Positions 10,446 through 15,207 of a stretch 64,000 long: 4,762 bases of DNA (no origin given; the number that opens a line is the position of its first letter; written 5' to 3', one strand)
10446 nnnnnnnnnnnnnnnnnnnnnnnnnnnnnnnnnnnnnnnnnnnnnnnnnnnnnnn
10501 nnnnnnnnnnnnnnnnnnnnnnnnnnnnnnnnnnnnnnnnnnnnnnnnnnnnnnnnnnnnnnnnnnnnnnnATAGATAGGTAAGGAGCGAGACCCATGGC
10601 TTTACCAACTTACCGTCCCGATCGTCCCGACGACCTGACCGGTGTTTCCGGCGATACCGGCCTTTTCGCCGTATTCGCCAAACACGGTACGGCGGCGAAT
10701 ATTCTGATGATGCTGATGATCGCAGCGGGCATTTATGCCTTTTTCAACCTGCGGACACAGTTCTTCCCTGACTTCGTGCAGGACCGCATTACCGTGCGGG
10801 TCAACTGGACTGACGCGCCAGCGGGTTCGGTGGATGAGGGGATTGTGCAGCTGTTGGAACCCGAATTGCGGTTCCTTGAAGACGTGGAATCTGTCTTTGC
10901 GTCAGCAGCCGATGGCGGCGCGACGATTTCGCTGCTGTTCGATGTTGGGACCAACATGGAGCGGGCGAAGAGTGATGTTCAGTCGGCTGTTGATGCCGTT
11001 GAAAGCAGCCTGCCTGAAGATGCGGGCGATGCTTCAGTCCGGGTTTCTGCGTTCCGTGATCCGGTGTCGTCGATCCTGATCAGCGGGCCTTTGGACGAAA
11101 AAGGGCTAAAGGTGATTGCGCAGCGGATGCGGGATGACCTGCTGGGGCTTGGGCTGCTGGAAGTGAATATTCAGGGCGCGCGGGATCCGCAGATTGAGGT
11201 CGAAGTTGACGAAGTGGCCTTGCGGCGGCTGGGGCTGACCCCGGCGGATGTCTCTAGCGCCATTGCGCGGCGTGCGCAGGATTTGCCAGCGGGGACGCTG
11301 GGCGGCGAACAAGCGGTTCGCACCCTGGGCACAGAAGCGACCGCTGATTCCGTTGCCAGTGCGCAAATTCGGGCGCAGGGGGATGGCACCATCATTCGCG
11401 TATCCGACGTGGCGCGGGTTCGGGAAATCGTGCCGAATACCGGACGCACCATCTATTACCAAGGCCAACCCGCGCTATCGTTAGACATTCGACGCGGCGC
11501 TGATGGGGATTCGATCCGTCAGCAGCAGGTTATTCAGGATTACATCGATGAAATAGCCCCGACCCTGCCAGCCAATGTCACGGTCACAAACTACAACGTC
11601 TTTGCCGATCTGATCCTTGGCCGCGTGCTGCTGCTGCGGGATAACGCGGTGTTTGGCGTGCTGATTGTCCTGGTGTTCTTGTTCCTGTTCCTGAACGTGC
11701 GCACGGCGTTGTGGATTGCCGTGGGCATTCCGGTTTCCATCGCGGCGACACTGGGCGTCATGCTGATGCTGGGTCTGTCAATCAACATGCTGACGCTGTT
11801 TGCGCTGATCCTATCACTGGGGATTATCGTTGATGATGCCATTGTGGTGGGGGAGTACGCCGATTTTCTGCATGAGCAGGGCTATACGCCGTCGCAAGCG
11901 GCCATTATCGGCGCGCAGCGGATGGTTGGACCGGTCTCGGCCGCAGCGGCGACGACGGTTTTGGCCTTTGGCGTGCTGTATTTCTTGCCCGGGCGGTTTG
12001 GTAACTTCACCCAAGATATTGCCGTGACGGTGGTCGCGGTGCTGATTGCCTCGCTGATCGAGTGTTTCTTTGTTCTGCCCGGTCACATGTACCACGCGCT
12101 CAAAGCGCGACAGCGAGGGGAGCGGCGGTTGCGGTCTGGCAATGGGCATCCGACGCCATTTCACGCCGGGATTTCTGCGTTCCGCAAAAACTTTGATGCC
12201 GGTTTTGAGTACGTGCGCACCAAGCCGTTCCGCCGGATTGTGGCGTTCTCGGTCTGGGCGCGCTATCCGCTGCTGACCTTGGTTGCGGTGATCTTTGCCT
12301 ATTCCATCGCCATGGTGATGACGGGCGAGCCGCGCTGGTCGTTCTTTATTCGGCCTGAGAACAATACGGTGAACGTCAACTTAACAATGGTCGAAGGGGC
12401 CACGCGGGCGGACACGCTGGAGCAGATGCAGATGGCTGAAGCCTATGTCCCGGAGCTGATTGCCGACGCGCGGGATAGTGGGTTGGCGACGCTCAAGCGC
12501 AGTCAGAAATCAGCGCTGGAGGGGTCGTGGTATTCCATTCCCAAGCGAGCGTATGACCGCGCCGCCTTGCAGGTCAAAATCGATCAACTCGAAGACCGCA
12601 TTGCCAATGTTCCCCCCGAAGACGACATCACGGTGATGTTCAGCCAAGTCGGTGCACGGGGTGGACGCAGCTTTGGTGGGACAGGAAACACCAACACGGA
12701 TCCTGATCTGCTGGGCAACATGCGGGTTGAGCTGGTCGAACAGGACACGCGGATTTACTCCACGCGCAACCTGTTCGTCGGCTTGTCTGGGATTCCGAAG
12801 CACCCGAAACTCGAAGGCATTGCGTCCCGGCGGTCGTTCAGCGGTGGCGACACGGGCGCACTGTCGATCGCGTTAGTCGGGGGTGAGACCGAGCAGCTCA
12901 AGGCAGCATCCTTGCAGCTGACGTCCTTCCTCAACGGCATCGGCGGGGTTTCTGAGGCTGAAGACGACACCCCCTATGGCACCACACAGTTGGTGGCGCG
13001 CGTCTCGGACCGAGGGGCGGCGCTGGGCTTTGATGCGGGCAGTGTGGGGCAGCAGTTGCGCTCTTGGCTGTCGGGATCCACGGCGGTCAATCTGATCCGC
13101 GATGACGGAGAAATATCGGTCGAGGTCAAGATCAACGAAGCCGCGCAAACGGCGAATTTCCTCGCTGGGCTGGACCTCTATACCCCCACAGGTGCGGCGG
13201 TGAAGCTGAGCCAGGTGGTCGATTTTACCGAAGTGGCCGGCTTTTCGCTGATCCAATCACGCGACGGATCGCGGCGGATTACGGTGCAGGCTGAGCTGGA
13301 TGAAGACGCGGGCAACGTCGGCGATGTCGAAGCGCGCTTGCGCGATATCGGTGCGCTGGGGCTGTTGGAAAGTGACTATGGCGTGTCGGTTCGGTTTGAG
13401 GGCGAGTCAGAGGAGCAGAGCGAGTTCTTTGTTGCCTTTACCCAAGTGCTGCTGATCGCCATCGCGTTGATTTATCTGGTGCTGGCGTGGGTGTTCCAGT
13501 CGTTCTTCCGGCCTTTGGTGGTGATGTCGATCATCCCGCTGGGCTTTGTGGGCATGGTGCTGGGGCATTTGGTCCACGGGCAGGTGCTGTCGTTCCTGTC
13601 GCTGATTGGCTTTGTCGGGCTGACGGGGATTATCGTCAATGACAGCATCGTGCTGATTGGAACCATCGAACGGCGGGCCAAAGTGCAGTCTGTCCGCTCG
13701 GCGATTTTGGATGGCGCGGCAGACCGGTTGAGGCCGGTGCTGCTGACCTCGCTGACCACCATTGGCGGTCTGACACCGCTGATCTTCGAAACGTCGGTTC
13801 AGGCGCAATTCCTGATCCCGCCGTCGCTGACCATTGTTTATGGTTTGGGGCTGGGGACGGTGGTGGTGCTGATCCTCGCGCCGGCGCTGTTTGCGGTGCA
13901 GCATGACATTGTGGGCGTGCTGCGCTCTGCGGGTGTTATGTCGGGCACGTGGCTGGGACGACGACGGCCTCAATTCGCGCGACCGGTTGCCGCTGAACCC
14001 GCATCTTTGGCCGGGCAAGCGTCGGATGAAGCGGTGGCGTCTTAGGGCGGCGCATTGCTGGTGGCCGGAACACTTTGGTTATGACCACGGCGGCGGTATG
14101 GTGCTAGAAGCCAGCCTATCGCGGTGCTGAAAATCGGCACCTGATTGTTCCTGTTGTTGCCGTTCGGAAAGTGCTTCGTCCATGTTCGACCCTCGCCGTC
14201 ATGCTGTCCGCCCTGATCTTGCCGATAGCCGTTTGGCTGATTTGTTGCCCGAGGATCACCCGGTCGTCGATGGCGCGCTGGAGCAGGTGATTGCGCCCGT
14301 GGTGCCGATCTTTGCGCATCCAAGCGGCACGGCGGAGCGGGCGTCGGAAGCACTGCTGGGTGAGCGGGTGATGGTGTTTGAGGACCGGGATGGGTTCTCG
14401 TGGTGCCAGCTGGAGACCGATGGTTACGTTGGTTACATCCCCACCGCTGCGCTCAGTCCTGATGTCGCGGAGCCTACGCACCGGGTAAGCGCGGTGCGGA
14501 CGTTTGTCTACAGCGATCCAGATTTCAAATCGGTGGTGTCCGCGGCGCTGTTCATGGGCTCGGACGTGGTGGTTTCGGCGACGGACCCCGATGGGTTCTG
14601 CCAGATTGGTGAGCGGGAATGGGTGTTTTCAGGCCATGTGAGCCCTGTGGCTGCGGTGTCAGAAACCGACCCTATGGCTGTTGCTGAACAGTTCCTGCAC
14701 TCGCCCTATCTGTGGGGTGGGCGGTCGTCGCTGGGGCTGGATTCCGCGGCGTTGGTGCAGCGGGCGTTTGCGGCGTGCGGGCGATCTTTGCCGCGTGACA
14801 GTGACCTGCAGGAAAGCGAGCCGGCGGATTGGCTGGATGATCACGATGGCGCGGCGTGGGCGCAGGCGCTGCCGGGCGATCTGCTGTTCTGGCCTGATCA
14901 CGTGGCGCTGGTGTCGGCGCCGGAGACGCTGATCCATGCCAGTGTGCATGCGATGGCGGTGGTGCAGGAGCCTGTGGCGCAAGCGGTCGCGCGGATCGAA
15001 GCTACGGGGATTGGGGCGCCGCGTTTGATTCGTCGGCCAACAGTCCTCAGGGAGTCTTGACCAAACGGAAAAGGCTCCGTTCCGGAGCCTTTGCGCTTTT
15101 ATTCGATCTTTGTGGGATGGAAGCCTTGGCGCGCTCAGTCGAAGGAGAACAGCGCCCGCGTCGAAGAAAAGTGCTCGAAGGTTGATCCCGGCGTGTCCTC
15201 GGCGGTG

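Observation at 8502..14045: RND efflux pair whose periplasmic adaptor ends in three recently duplicated ~83-aa two-Cys repeat domains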

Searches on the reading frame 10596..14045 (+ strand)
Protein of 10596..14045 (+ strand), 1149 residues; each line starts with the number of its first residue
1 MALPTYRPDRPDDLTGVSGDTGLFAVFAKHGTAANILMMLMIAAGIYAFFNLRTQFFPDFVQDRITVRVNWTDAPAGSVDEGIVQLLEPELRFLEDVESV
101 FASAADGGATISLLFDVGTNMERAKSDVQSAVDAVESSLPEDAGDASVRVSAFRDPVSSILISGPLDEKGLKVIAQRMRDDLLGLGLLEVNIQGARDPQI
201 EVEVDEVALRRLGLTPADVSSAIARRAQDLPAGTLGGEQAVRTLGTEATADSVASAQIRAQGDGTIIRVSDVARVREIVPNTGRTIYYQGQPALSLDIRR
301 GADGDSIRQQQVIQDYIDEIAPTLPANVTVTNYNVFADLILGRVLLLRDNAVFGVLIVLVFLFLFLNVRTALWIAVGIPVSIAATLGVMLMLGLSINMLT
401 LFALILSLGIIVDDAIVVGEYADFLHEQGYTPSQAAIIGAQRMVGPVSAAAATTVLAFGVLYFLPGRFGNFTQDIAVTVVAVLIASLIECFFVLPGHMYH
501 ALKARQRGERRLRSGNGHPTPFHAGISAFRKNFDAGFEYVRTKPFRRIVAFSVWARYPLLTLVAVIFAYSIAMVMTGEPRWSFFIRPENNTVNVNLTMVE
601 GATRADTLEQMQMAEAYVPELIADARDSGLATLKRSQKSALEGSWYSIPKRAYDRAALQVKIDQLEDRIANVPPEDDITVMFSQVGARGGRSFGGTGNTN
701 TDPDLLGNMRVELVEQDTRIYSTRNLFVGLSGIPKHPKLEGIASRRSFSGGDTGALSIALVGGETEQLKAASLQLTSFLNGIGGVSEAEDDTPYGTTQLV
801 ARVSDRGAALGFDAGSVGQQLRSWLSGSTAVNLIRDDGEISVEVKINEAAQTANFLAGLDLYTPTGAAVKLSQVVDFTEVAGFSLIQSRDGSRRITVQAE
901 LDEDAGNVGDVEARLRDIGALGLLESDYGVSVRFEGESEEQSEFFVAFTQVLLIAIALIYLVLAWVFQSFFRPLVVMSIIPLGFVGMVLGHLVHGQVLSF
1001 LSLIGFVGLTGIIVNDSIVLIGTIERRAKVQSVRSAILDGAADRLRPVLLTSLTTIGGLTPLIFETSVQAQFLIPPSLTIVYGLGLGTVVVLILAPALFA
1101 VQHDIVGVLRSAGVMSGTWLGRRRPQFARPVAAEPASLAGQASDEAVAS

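Call 3: search_protein_families(library=pfam, proteins=[window:10596-14045:+], max_evalue=1)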
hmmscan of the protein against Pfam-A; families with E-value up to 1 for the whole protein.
window:10596-14045:+ (1149 aa): 2 families
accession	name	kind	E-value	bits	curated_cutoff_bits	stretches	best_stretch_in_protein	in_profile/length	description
PF00873.25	ACR_tran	-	1.2e-126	424.3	28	2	26-616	4-585/1021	AcrB/AcrD/AcrF family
PF02355.23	SecD_SecF_C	-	0.0064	16.4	20.5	1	347-493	29-178/189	Protein export membrane protein SecD/SecF, C-terminal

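Call 4: search_protein_families(library=ncbifam, proteins=[window:10596-14045:+], max_evalue=1)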
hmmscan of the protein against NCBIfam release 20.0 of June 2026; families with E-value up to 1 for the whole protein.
window:10596-14045:+ (1149 aa): 20 families
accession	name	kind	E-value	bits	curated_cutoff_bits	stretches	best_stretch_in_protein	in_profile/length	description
NF033617.1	RND_permease_2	subfamily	1.3e-110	370.9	1250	2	25-488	2-475/1009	multidrug efflux RND transporter permease subunit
NF000282.2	RND_permease_1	subfamily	8.1e-91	305.4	1250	2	29-618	6-597/1029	multidrug efflux RND transporter permease subunit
TIGR00915.1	2A0602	subfamily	3.1e-78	263.7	940.35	2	31-611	9-591/1050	efflux RND transporter permease subunit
NF007133.0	PRK09579.1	equivalog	3.4e-60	203.7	1763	2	26-491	6-478/1017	multidrug efflux RND transporter permease subunit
NF007905.0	PRK10614.1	equivalog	4.7e-54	183.5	1774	2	23-511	3-499/1025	multidrug efflux RND transporter permease subunit MdtC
NF007798.0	PRK10503.1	equivalog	2e-51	174.7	1584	2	26-489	15-487/1040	MdtB/MuxB family multidrug efflux RND transporter permease subunit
NF007842.1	PRK10555.1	equivalog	2.1e-47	161.6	1854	2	32-618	10-597/1036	multidrug efflux RND transporter permease AcrD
TIGR00914.1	2A0601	subfamily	9e-47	159.4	701.45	4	753-1103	681-1036/1051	CusA/CzcA family heavy metal efflux RND transporter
NF007131.0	PRK09577.1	equivalog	1.8e-46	158.4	1768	2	32-552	10-543/1045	multidrug efflux RND transporter permease subunit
NF000037.1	RND_perm_OqxB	exception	1.1e-41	142.7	2200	2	30-496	10-493/1050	multidrug efflux RND transporter permease subunit OqxB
NF011706.2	PRK15127.1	equivalog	1.2e-40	139.3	2150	2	35-510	13-505/1049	multidrug efflux RND transporter permease subunit AcrB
TIGR00921.1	2A067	subfamily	4.5e-11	41.5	351.9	2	351-509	196-354/733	hydrophobe/amphiphile efflux-3 (HAE3) family transporter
TIGR00916.1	2A0604s01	subfamily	6.3e-06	26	148.6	1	352-484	91-228/231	SecD/SecF family protein translocase subunit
NF009580.0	PRK13023.1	equivalog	0.00014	20.2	1153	1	351-512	301-461/775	protein translocase subunit SecDF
TIGR01129.1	secD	equivalog_domain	0.00054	19.2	244.4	1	351-488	254-391/397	protein translocase subunit SecD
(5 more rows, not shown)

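Call 36: search_solved_structures(query=window:10596-14042:+, max_evalue=1e-10)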
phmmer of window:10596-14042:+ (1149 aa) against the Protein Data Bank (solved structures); distinct sequences matched with E-value up to 1e-10: 81 (the best 60 are shown).
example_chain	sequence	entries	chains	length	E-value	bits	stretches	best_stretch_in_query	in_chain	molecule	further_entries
8yr0_A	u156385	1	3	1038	3.1e-49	170.9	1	32-493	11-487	Cation/multidrug efflux pump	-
8f3e_A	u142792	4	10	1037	6.5e-49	169.9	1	34-515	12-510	Efflux pump membrane transporter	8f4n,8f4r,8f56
7wlv_A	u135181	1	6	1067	7.9e-49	169.6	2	32-496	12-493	Efflux pump membrane transporter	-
9lyq_B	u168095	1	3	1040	1.2e-48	169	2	24-495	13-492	Multidrug resistance protein MdtB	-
7wls_A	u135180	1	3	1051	1.6e-48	168.5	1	35-548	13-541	Efflux pump membrane transporter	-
2v50_A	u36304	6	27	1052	1.8e-47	165.1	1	36-512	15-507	MULTIDRUG RESISTANCE PROTEIN MEXB | Efflux pump membrane transporter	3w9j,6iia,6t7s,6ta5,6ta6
3w9i_A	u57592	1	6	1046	2.4e-47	164.7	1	36-512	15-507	Multidrug resistance protein MexB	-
21fo_A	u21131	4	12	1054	2.9e-47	164.4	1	36-512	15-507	Multidrug resistance protein MexB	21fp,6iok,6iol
7b8p_A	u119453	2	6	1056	1.4e-46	162.1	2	28-493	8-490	Efflux pump membrane transporter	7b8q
6ows_A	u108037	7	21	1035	1.8e-46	161.8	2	31-493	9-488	Efflux pump membrane transporter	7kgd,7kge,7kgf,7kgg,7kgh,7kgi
9qps_A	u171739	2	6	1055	9.2e-46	159.4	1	34-510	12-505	Multidrug resistance protein MdtF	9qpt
9qpr_C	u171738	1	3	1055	9.5e-46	159.4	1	34-510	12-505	Multidrug resistance protein MdtF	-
9lyj_C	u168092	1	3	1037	1e-45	159.3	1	34-510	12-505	Multidrug resistance protein MdtF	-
22xk_B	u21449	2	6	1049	2.7e-45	157.9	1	36-515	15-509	MexBYB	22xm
8z1u_A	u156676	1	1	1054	1.2e-44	155.8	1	33-483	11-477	Efflux pump membrane transporter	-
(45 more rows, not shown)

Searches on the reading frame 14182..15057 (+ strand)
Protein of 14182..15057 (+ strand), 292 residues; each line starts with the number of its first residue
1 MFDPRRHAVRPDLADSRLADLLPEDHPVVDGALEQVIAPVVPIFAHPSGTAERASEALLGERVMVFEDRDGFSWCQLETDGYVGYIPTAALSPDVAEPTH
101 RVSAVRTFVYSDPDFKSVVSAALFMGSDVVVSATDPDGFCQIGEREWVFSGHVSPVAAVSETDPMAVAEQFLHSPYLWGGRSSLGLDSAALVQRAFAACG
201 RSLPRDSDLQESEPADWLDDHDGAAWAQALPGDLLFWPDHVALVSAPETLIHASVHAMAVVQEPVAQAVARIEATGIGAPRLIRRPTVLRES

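Call 46: search_protein_families(library=pfam, proteins=[window:14182-15057:+], max_evalue=0.001)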
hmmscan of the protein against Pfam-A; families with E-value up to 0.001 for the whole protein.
window:14182-15057:+ (292 aa): 4 families
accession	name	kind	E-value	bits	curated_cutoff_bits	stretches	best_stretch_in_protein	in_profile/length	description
PF18348.7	SH3_16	-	7.8e-19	67.6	25.8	1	44-91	2-49/49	Bacterial dipeptidyl-peptidase Sh3 domain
PF00877.26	NLPC_P60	-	2.9e-10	40.5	23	1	174-265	2-91/105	NlpC/P60 family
PF08239.17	SH3_3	-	6.7e-09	36.2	27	1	42-91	4-53/54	Bacterial SH3 domain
PF06347.19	SH3_4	-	1.2e-05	25.4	24.1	1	41-92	5-55/56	Bacterial SH3 domain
